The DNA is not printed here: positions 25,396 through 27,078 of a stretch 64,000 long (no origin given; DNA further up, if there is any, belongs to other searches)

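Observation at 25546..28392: Methyltransferase-HNH fusion plus ApeA/HEPN gene inserted between rseP and ispG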

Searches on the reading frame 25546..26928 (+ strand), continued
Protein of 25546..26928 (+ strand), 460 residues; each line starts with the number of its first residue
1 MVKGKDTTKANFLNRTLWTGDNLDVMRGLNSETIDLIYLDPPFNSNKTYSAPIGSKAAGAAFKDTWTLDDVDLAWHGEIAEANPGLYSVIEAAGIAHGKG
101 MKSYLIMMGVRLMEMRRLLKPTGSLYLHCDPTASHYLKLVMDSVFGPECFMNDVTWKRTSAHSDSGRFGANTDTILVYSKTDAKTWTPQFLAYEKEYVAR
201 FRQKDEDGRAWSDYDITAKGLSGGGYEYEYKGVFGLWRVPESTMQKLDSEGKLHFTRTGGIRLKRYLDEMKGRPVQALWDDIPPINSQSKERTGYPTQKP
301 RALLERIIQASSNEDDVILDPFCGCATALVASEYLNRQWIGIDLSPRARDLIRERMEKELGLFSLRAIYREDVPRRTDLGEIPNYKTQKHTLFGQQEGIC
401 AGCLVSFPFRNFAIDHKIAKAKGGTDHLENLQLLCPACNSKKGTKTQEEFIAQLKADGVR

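Call 91: find_encoding_contigs(protein=P0083, flank=7000, max_places=3)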
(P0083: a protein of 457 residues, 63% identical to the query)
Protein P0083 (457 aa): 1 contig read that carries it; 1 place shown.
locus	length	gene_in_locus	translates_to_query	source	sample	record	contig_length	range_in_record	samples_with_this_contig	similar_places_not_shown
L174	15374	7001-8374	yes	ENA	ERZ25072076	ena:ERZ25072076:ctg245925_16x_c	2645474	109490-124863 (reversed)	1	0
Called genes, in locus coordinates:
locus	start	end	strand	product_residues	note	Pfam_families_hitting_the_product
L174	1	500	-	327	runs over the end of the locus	PF04055:Radical_SAM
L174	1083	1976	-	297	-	PF13276:HTH_21, PF00665:rve, PF13683:rve_3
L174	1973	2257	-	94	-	PF01527:HTH_Tnp_1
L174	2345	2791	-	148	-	-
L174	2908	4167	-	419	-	PF13393:tRNA-synt_His, PF00587:tRNA-synt_2b, PF03129:HGTP_anticodon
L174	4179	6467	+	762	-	PF13328:HD_4, PF01966:HD, PF04607:RelA_SpoT, PF02824:TGS, PF19296:RelA_AH, PF28438:RelA_RIS, PF13291:ACT_4, PF01842:ACT (weak)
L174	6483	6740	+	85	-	PF01649:Ribosomal_S20p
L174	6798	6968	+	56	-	-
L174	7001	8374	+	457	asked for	PF01555:N6_N4_Mtase, PF01844:HNH, PF14279:HNH_5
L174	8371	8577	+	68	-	-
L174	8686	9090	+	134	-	-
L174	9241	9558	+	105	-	-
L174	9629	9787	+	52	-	-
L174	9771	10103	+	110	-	-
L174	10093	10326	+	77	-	-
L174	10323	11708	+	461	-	-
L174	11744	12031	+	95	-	PF13384:HTH_23 (weak)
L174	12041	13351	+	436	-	PF05133:SPP1_portal, PF16510:P22_portal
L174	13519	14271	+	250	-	-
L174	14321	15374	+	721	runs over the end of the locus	PF01555:N6_N4_Mtase (weak)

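Call 93: search_dna_similar(query=L174:10323-11705:+, collection=phages, mode=protein, max_rows=8)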
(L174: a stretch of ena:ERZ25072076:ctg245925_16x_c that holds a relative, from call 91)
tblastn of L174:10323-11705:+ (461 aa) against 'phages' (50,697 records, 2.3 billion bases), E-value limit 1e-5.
Records with a match: 10; places in all: 10; records where one place covers at least 80% of the query: 4.
Best place of each record, by identity: <60% 10.
By first word of the organism name: Streptomyces 6; Bacillus 4.
By host as written in the record: Bacillus bogoriensis 2; Bacillus cereus 2; Streptomyces lividans JI 1326 2; Streptomyces sp. 5a 2; Streptomyces mirabilis NRRL B-2400 1; Streptomyces turgidiscabies 1.
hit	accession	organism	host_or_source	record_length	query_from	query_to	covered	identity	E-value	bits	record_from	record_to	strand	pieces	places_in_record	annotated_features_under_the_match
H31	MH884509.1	Bacillus phage vB_BboS-125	Bacillus bogoriensis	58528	10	448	95%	31.1%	7e-42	165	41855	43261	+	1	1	terminase-like family protein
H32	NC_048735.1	Bacillus phage vB_BboS-125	Bacillus bogoriensis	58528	10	448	95%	31.1%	7e-42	165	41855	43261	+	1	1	terminase-like family protein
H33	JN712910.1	Bacillus phage BCD7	Bacillus cereus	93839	9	449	96%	26.3%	5e-28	123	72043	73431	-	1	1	putative terminase large subunit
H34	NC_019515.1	Bacillus phage BCD7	Bacillus cereus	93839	9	449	96%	26.3%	5e-28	123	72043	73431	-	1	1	putative terminase large subunit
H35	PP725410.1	Streptomyces phage GiJojo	Streptomyces mirabilis NRRL B-2400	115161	7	304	65%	27.0%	5e-16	87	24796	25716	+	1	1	61: terminase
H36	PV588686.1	Streptomyces phage pSt2308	Streptomyces turgidiscabies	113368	7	304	65%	26.7%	1e-15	86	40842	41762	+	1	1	terminase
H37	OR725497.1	Streptomyces phage LuckySocke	Streptomyces lividans JI 1326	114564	7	303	64%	26.2%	2e-15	85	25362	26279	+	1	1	70: terminase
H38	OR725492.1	Streptomyces phage Alone3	Streptomyces lividans JI 1326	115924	7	303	64%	26.2%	2e-15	85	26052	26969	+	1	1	71: terminase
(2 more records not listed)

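Call 97: search_dna_similar(query=L092:6842-8359:-, collection=phages, mode=protein, max_rows=5)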
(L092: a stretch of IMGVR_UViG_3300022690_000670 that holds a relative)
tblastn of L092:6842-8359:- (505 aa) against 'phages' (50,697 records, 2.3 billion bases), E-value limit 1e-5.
No match.

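Call 98: search_dna_similar(query=L089:892-2124:+, collection=phages, mode=protein, max_rows=5)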
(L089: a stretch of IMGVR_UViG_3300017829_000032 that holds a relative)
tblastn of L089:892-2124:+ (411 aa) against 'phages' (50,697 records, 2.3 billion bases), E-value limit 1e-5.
Records with a match: 539; places in all: 540; records where one place covers at least 80% of the query: 0.
Best place of each record, by identity: <60% 539.
By first word of the organism name: Mycobacterium 140; Streptococcus 77; Salmonella 62; Burkholderia 47; Ralstonia 37; Pseudomonas 26; Paenibacillus 26; Gordonia 25; Klebsiella 13; Enterobacteria 11; and 31 more.
By host as written in the record: Mycobacterium smegmatis mc2 155 81; Mycobacterium smegmatis mc#155 32; - 30; Ralstonia solanacearum 27; Gordonia terrae 3612 21; Burkholderia sp. 15; Burkholderia pseudomallei 14; Mycobacterium smegmatis mc2155 11; and 184 more.
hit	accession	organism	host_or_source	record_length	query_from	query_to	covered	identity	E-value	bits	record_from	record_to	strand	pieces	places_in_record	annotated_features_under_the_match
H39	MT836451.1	Bacteriophage sp.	human fecal samples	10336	102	400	73%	37.7%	8e-48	181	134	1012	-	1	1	record has no annotation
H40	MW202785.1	Caudoviricetes sp.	Manatee Spring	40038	114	402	70%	35.5%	7e-38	151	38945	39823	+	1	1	integrase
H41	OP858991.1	Synechococcus phage Sc-Yong805-1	Synechococcus elongatus PCC 7942 = ...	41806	129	406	68%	35.8%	3e-41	161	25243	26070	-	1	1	integrase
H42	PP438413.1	Nostoc phage Nsp-JY21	Nostoc sp.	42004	129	406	68%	35.8%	3e-41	161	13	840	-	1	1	XerC integrase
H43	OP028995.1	Microcystis phage Mae-Yong1326-1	Microcystis aeruginosa FACHB-1326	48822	77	396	78%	28.7%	2e-20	100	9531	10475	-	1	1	integrase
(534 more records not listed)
